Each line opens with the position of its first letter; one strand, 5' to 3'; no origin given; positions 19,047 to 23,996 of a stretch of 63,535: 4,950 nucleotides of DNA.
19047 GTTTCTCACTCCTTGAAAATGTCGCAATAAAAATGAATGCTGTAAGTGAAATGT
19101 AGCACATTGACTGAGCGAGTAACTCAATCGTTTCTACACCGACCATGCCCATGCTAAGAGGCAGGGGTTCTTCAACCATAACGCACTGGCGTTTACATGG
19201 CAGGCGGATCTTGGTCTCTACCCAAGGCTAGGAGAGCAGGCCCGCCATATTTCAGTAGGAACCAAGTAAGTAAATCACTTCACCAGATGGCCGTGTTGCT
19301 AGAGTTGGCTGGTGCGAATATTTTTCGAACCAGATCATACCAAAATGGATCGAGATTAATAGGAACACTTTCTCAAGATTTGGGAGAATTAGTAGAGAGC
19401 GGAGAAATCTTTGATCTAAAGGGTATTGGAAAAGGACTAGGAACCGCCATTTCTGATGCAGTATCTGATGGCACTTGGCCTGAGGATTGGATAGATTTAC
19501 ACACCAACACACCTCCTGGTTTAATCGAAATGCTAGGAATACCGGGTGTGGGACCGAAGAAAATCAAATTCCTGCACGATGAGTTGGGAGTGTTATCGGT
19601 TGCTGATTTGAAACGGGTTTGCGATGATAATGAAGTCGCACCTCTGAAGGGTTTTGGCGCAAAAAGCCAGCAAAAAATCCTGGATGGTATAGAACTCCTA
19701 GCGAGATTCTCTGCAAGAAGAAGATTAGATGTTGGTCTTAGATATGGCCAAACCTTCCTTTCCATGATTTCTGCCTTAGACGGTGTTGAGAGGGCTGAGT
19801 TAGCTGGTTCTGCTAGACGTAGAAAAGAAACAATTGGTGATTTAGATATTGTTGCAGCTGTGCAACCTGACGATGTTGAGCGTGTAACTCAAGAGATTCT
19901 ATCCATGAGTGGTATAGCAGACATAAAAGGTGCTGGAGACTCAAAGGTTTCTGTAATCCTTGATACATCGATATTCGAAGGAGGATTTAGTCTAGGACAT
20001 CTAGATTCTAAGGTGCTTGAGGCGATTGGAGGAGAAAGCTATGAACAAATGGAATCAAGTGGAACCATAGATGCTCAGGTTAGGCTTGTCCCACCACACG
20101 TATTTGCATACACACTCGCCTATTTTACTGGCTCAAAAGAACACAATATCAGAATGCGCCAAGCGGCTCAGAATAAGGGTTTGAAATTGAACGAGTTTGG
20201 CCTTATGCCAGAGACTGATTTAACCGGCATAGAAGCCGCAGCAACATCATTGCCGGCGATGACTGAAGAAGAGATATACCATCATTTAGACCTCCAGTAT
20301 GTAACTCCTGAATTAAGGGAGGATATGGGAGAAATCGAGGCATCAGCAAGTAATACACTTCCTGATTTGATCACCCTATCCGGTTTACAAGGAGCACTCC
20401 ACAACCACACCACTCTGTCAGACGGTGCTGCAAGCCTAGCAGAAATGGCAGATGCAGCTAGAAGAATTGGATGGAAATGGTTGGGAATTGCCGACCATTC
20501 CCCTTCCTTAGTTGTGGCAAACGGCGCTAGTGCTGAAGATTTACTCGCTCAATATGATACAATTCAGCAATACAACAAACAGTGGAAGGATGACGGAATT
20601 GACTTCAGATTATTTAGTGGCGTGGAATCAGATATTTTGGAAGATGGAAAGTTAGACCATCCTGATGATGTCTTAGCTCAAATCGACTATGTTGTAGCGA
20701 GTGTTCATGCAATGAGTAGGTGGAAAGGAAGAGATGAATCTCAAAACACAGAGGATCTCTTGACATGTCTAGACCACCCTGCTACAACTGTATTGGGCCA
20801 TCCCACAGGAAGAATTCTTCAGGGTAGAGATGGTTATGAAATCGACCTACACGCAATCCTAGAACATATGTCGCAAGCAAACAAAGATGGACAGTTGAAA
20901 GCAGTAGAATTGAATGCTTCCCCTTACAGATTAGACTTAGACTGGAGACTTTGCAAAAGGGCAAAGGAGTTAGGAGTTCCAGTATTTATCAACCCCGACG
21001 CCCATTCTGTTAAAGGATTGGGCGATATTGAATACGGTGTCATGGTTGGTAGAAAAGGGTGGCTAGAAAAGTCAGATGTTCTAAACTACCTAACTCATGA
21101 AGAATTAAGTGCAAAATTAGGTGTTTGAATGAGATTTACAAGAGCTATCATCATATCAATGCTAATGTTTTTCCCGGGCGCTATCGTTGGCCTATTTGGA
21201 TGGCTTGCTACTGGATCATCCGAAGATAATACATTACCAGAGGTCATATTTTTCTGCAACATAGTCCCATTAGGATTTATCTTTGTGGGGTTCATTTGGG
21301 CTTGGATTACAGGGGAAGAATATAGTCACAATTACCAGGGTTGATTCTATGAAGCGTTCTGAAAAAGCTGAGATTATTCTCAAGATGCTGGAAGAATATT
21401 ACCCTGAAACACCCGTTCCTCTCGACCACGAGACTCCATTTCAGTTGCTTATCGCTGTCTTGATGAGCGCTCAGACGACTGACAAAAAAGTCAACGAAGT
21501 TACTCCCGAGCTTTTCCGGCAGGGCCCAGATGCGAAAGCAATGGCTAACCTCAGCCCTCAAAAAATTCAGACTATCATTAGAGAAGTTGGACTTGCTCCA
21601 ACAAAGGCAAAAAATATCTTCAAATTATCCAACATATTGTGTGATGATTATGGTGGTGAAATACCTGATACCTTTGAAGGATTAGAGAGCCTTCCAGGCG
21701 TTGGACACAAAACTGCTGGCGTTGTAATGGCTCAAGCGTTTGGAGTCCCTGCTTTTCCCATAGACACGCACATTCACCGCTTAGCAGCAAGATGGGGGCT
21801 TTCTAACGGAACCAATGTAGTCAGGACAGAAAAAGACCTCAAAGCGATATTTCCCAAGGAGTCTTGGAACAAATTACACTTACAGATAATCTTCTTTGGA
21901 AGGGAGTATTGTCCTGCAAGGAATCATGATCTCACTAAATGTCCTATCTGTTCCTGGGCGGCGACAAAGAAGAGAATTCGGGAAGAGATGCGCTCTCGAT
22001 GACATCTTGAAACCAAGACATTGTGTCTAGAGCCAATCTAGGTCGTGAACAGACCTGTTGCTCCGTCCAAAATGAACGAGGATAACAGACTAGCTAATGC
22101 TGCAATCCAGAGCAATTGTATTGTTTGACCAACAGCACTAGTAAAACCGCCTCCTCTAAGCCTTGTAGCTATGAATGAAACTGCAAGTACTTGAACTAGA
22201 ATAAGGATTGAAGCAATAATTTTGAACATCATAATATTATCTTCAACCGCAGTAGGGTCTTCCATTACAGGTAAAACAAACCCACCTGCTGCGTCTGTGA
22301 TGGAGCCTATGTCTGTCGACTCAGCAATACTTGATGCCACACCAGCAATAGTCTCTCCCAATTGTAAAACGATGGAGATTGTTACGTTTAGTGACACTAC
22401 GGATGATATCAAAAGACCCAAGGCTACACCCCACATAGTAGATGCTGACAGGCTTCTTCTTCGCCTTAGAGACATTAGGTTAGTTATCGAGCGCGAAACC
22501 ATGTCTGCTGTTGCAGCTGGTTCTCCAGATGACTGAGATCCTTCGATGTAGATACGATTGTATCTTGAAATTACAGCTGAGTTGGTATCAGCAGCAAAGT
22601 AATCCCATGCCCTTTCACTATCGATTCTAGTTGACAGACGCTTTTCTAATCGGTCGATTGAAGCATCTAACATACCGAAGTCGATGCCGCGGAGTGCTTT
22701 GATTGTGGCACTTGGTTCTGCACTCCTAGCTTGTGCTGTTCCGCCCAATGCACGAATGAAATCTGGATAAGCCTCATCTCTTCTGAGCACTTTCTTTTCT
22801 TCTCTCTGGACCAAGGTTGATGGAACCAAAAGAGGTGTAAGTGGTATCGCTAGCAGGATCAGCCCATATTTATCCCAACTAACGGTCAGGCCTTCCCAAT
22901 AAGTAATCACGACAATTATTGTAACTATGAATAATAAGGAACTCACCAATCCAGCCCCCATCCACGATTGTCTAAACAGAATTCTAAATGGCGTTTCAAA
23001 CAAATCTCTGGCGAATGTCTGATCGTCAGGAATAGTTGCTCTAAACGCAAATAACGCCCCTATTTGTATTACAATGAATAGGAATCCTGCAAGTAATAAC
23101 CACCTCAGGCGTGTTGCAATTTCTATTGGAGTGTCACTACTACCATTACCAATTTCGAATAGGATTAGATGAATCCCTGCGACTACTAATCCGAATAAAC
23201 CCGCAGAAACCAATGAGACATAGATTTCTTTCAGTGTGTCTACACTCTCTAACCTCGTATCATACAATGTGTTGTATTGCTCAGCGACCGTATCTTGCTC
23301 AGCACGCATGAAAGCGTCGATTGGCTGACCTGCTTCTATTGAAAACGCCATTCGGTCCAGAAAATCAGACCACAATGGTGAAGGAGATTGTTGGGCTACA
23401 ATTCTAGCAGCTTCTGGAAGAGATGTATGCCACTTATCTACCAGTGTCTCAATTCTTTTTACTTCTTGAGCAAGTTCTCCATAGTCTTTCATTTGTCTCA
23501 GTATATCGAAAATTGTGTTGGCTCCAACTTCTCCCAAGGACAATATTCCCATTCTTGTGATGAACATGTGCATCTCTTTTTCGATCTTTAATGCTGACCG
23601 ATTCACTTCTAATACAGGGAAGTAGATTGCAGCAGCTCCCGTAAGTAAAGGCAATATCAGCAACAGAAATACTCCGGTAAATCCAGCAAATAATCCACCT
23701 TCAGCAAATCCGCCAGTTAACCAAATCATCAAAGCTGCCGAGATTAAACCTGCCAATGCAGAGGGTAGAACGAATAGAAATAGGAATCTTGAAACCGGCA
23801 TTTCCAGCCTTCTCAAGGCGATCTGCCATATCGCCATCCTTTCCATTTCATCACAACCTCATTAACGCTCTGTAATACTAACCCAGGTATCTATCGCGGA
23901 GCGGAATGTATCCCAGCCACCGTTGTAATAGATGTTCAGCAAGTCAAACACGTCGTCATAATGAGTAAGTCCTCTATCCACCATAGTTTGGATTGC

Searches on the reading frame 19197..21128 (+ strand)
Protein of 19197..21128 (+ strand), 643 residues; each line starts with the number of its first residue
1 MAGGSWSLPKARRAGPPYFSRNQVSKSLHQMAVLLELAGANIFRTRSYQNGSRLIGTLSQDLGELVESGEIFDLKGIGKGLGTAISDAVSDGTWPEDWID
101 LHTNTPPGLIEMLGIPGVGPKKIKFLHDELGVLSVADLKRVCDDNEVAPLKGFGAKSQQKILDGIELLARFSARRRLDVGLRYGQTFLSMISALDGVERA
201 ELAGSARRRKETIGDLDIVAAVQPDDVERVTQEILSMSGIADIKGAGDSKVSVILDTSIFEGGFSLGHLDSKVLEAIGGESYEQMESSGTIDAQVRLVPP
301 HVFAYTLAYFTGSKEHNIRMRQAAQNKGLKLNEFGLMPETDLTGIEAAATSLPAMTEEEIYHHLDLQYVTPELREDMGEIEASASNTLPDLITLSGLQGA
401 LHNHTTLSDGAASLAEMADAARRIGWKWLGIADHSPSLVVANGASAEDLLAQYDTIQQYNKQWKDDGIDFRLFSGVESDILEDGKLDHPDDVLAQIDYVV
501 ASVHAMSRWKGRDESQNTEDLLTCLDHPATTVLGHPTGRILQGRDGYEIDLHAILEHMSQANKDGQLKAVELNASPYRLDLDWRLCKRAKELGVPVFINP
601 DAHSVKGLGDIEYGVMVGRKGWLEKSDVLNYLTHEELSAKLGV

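Call 61: search_protein_families(library=pfam, proteins=[window:19197-21128:+], max_evalue=0.001)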
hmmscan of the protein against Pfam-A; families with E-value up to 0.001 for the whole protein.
window:19197-21128:+ (643 aa): 4 families
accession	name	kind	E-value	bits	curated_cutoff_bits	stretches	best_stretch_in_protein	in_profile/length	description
PF14791.11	DNA_pol_B_thumb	-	2e-20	72.9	25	1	307-375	2-63/63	DNA polymerase beta thumb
PF14520.12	HHH_5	-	2e-08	35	27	1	111-164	3-54/57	Helix-hairpin-helix domain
PF14716.13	HHH_8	-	5.2e-08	33.6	30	1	23-92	5-71/73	Helix-hairpin-helix domain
PF02811.25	PHP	-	6.7e-08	33.5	26.4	1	401-573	2-162/164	PHP domain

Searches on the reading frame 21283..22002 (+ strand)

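Call 61: search_protein_families(library=pfam, proteins=[window:21283-22002:+], max_evalue=0.001)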
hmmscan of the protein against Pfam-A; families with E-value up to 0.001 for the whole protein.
window:21283-22002:+ (239 aa): 2 families
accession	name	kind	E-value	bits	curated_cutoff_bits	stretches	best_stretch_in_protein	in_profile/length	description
PF00730.31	HhH-GPD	-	5.5e-21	75.4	26.2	1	57-191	1-107/108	HhH-GPD superfamily base excision DNA repair protein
PF00633.29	HHH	-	1.2e-07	31.7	24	1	123-149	2-28/30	Helix-hairpin-helix motif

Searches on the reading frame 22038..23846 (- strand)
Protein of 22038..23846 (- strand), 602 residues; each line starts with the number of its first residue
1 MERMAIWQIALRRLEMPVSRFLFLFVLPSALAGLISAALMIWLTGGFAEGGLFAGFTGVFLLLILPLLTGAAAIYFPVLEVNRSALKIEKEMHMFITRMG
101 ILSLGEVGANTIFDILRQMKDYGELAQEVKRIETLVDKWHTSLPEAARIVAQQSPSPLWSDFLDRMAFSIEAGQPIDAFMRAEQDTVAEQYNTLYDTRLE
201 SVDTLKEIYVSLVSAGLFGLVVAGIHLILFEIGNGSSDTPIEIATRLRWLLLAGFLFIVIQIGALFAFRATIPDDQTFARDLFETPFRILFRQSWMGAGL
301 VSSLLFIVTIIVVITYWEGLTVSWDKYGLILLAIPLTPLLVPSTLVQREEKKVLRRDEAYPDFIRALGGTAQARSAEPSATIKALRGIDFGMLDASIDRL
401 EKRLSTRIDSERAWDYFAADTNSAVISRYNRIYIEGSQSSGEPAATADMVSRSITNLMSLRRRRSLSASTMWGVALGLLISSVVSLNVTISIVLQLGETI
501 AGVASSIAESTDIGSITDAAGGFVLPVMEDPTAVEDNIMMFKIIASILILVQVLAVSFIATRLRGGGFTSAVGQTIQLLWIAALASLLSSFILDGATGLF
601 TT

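Call 97: search_protein_families(library=ncbifam, proteins=[window:22038-23846:-], max_evalue=0.01)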
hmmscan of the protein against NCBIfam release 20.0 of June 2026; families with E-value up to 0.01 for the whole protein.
window:22038-23846:- (602 aa): 4 families
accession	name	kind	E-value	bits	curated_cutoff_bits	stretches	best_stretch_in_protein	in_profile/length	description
NF004704.2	PRK06041.1-2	equivalog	2e-115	386.6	550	1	11-593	3-550/555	archaellar assembly protein ArlJ/FlaJ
NF004705.1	PRK06041.1-3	equivalog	1.7e-48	165.8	400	1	88-559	3-428/465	archaellar assembly protein ArlJ/FlaJ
NF004703.2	PRK06041.1-1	equivalog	1.1e-44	152.7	570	1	84-559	32-487/525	archaellar assembly protein ArlJ/FlaJ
NF046075.1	UpsF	equivalog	1.1e-05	24.4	400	1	14-212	26-209/484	membrane pilin protein UpsF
